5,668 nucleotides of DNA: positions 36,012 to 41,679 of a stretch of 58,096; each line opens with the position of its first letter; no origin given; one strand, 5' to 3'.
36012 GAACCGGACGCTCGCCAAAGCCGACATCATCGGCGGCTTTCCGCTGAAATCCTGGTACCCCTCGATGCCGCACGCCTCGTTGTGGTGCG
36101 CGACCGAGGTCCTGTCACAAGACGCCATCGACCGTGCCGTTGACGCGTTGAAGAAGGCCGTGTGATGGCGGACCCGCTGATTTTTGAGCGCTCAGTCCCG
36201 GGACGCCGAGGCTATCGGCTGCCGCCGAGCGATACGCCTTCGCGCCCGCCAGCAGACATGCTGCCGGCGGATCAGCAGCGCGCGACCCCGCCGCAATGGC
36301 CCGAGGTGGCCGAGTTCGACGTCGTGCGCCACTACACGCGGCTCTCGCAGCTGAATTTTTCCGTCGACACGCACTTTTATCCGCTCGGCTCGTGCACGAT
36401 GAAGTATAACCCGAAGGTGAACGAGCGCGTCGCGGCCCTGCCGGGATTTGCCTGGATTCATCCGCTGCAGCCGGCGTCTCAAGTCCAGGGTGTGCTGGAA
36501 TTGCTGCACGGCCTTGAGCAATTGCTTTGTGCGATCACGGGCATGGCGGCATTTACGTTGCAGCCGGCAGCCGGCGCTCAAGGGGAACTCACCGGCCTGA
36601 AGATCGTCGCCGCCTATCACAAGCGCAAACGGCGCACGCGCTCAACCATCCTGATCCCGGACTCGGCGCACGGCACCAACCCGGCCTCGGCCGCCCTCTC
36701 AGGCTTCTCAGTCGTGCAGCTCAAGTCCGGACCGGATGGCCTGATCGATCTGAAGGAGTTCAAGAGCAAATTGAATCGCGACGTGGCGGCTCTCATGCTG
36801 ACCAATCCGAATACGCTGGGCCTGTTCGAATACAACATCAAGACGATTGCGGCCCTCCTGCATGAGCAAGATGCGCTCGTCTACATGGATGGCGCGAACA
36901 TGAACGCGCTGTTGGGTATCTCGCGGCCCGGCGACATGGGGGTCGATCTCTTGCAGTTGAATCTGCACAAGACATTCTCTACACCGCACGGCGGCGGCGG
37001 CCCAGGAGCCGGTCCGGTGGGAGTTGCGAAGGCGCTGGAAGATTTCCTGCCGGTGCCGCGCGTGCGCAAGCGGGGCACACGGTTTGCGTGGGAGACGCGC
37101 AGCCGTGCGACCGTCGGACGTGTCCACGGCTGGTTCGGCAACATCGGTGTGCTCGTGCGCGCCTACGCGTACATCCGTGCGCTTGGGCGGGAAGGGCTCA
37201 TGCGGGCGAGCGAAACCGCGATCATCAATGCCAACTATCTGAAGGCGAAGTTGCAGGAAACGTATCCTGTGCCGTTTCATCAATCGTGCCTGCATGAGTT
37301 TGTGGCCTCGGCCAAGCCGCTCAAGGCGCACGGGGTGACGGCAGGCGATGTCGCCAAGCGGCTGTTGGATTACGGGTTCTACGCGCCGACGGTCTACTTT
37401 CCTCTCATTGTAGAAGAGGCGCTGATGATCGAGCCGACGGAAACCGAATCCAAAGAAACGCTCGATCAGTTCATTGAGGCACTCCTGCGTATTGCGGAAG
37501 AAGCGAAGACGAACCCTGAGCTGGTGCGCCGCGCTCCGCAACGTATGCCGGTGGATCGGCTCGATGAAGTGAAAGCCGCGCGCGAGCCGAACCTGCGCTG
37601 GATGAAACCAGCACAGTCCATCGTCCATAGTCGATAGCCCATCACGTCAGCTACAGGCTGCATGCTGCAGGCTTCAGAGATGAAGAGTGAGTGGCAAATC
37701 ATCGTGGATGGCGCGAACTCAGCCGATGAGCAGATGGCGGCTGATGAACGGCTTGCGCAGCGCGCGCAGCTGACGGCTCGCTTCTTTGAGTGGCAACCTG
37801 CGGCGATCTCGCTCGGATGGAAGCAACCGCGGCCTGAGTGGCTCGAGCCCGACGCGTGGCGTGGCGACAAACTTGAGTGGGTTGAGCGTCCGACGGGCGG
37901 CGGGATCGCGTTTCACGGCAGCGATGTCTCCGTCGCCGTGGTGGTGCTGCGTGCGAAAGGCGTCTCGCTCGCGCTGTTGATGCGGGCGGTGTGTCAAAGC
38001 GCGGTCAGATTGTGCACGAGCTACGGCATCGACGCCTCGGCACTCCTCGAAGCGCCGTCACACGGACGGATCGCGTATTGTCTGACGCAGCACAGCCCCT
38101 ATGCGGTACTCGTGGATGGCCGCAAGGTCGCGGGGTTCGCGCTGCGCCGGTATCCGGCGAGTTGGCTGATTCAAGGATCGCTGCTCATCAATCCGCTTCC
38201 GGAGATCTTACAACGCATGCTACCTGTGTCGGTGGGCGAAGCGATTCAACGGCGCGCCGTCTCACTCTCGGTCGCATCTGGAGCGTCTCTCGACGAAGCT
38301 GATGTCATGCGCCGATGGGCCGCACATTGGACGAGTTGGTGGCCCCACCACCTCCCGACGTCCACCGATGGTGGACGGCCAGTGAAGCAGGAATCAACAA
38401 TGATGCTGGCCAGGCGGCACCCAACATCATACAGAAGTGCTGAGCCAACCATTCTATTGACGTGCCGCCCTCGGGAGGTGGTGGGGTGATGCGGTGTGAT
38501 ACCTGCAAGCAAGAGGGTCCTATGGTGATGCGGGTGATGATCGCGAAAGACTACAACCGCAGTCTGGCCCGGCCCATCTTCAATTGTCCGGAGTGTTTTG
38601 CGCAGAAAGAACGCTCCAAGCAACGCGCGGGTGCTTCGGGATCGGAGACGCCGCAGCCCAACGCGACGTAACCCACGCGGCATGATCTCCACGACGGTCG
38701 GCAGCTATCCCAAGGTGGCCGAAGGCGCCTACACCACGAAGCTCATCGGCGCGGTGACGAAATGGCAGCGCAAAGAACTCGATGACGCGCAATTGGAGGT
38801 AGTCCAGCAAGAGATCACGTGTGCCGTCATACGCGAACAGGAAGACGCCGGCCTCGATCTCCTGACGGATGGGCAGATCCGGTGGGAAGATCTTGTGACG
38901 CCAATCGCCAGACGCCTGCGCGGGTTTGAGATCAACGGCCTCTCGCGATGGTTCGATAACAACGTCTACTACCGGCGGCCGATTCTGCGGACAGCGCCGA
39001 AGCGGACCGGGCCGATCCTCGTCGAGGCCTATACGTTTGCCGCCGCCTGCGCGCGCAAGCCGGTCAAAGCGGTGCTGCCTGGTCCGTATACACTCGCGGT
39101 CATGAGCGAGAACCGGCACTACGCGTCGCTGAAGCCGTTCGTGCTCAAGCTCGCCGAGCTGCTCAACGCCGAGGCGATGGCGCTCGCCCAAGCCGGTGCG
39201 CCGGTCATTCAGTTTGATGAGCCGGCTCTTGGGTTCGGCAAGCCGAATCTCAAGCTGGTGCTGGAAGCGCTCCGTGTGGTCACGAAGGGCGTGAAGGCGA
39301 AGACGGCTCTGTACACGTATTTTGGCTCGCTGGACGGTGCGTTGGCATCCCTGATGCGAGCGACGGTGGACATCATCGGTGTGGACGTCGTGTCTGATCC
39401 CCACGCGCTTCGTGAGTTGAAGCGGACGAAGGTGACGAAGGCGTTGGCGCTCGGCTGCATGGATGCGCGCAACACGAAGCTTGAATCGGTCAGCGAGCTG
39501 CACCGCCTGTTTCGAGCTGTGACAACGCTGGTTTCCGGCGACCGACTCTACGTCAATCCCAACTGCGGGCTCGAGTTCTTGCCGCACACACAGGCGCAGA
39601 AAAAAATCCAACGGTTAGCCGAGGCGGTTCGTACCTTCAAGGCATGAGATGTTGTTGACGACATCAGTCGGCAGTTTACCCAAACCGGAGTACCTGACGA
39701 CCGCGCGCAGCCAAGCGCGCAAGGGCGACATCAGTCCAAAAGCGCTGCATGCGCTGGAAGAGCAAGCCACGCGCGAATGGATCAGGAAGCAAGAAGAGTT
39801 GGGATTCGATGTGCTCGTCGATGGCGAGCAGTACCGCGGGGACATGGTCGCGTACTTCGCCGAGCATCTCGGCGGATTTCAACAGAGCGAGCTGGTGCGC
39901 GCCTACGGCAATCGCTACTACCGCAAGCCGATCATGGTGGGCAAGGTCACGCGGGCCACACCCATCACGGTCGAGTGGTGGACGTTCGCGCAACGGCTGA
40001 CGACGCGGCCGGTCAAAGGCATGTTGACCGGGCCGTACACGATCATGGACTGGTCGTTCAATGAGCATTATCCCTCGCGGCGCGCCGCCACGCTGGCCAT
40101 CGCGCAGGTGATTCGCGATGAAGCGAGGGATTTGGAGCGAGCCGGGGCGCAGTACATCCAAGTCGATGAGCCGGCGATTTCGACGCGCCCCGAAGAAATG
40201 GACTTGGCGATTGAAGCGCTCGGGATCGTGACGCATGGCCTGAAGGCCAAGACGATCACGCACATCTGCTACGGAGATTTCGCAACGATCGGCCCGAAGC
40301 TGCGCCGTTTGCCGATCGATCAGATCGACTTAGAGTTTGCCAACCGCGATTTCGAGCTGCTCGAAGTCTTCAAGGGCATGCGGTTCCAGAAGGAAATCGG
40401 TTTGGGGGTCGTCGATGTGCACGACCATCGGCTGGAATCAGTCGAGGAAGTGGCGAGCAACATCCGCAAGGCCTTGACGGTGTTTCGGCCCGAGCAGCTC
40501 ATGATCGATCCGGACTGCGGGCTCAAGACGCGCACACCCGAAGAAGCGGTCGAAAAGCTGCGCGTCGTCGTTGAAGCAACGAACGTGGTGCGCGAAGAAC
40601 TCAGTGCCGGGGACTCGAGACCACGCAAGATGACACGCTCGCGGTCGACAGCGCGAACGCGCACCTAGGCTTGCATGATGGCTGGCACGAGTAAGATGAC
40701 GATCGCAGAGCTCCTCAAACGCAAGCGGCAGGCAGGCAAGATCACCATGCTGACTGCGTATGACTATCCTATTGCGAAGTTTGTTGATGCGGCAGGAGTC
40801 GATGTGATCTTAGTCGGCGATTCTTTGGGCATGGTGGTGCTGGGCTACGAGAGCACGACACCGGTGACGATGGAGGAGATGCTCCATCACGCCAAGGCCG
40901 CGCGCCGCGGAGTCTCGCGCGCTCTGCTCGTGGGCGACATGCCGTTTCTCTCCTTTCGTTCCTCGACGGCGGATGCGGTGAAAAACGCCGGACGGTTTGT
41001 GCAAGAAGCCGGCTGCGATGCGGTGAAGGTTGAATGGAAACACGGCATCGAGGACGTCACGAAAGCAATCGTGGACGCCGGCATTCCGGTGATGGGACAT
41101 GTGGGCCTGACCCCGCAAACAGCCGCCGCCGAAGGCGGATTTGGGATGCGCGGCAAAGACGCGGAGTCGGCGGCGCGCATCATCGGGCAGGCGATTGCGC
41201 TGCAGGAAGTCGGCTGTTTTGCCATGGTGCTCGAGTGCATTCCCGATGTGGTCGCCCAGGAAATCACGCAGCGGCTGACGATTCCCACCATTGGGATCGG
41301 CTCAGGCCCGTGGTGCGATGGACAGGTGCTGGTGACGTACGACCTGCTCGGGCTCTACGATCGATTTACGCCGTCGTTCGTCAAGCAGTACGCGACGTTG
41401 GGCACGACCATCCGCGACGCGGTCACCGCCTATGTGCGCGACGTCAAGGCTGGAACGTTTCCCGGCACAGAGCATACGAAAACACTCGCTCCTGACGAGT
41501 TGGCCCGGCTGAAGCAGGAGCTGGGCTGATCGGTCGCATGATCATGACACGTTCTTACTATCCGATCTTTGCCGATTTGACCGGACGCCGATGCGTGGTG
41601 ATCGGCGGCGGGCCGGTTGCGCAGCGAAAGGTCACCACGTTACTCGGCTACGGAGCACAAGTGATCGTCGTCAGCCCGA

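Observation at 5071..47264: Window-wide layer of 7-nt tandem-repeat arrays organised as inverted arms (STRR-like hairpin cassettes) between and inside co-directional genes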

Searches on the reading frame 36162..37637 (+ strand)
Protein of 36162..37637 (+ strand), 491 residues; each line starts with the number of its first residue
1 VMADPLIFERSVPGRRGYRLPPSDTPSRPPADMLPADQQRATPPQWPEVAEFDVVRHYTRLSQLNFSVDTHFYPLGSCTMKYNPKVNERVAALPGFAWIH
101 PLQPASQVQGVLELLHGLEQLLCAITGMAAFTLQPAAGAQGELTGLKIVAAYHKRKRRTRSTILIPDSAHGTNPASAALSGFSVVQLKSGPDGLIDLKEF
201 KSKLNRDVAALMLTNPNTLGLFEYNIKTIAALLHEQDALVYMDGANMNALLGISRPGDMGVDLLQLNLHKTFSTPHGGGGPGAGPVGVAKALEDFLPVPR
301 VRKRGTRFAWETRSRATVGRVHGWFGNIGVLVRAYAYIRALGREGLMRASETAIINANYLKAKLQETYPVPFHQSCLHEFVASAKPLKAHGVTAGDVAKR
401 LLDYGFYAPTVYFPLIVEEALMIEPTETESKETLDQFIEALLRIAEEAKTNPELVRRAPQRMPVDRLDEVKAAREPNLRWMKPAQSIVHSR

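Call 16: search_protein_families(library=ncbifam, max_evalue=1e-8, proteins=[window:36162-37637:+])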
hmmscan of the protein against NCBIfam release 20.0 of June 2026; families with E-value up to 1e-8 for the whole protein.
window:36162-37637:+ (491 aa): 3 families
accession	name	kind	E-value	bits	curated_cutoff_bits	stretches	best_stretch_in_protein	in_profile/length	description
NF003346.0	PRK04366.1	equivalog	2.7e-221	735.4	441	1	3-480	8-487/487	aminomethyl-transferring glycine dehydrogenase subunit GcvPB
TIGR00461.1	gcvP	equivalog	1.1e-121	407.3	859.2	1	50-449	467-869/939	aminomethyl-transferring glycine dehydrogenase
NF001696.0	PRK00451.1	equivalog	4.4e-25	88.5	364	1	48-291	46-285/447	aminomethyl-transferring glycine dehydrogenase subunit GcvPA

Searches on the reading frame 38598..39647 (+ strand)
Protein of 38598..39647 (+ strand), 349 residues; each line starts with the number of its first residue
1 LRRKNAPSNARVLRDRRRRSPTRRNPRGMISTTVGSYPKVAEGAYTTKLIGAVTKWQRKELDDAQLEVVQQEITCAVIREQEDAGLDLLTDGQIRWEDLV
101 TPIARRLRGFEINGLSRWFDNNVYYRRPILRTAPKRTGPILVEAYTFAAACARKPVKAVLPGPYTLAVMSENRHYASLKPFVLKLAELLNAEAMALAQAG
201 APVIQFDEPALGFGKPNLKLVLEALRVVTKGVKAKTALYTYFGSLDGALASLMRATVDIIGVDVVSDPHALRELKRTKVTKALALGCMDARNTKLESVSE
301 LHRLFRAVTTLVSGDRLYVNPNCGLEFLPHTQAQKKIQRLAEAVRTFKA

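Call 16: search_protein_families(library=ncbifam, max_evalue=1e-8, proteins=[window:38598-39647:+])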
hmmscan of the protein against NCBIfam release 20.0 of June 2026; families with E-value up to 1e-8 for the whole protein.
window:38598-39647:+ (349 aa): 10 families
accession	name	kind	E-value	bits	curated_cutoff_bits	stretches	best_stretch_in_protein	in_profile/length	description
NF003317.0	PRK04326.1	equivalog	4.3e-66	223.4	406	1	26-347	6-322/340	methionine synthase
NF002119.0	PRK00957.1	equivalog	4.1e-41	141.1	258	1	29-348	2-305/306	methionine synthase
NF003556.0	PRK05222.1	equivalog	2.6e-37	129.2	541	1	29-348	420-745/750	5-methyltetrahydropteroyltriglutamate--homocysteine S-methyltransferase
TIGR01371.1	met_syn_B12ind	equivalog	3.4e-35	122.3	929.95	1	30-348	427-752/754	5-methyltetrahydropteroyltriglutamate--homocysteine S-methyltransferase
NF006589.0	PRK09121.1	equivalog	2.9e-30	105.5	392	1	31-344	7-333/342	methionine synthase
NF006349.0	PRK08575.1-2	equivalog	4.3e-29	101.9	322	1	32-343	6-316/323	5-methyltetrahydropteroyltriglutamate--homocysteine methyltransferase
NF006350.0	PRK08575.1-4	equivalog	8.4e-28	97.7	361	1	53-340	20-303/309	5-methyltetrahydropteroyltriglutamate--homocysteine methyltransferase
NF006348.0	PRK08575.1-1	equivalog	1e-25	90.8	386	1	34-340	8-318/328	5-methyltetrahydropteroyltriglutamate--homocysteine methyltransferase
NF002272.0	PRK01207.1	equivalog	3.7e-14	52.7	399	1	74-243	39-215/343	methionine synthase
NF005029.0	PRK06438.1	equivalog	3.4e-09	36.6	428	0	46-134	14-102/293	hypothetical protein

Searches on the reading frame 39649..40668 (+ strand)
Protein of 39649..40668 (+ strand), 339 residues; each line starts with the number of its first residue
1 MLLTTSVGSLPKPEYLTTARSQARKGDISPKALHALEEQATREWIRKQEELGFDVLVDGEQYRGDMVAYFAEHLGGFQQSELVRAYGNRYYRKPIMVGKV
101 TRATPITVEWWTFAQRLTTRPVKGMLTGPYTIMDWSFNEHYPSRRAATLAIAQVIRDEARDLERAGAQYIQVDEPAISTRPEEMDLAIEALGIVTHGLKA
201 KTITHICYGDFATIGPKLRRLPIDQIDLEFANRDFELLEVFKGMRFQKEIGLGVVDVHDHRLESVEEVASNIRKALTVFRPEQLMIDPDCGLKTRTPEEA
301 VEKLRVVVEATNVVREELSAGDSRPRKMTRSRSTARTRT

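Call 16: search_protein_families(library=ncbifam, max_evalue=1e-8, proteins=[window:39649-40668:+])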
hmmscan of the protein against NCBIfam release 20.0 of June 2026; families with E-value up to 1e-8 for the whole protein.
window:39649-40668:+ (339 aa): 10 families
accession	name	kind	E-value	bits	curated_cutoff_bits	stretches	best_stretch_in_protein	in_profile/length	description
NF003317.0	PRK04326.1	equivalog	3.7e-124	414.3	406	1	1-325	8-333/340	methionine synthase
TIGR01371.1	met_syn_B12ind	equivalog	1.3e-92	312.1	929.95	1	2-317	426-754/754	5-methyltetrahydropteroyltriglutamate--homocysteine S-methyltransferase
NF003556.0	PRK05222.1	equivalog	5.8e-92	309.9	541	1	2-318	420-748/750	5-methyltetrahydropteroyltriglutamate--homocysteine S-methyltransferase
NF002119.0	PRK00957.1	equivalog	1.5e-57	195.1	258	1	2-315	2-305/306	methionine synthase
NF002272.0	PRK01207.1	equivalog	6.1e-55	186.8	399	2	1-234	3-241/343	methionine synthase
NF006589.0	PRK09121.1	equivalog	1.9e-51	175.2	392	2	2-209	5-215/342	methionine synthase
NF004875.0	PRK06233.1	equivalog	2.7e-16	59.3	576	1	6-174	14-193/373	vitamin B12 independent methionine synthase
NF006350.0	PRK08575.1-4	equivalog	2.8e-16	59.8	361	1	2-306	2-302/309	5-methyltetrahydropteroyltriglutamate--homocysteine methyltransferase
NF005085.0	PRK06520.1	subfamily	3.4e-16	59.3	313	0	6-79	12-85/368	5-methyltetrahydropteroyltriglutamate--homocysteine S-methyltransferase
NF006349.0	PRK08575.1-2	equivalog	4.2e-09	36.2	322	1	4-274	5-281/323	5-methyltetrahydropteroyltriglutamate--homocysteine methyltransferase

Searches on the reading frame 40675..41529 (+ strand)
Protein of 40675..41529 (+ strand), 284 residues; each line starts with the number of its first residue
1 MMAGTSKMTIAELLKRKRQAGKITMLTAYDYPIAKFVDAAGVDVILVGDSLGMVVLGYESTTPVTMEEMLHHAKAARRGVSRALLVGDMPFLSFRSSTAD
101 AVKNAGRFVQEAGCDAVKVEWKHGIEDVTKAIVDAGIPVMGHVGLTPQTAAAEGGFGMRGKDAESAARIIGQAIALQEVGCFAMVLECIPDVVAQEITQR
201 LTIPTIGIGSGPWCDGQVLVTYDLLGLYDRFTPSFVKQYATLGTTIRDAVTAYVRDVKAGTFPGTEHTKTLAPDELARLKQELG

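Call 16: search_protein_families(library=ncbifam, max_evalue=1e-8, proteins=[window:40675-41529:+])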
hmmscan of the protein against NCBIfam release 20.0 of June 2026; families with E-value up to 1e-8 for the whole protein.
window:40675-41529:+ (284 aa): 2 families
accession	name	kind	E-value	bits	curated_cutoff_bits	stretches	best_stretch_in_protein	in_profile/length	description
NF001452.0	PRK00311.1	subfamily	1.9e-108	361.8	272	1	6-268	3-265/267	3-methyl-2-oxobutanoate hydroxymethyltransferase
TIGR00222.1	panB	equivalog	2.9e-97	325.3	207.55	1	8-268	3-262/264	3-methyl-2-oxobutanoate hydroxymethyltransferase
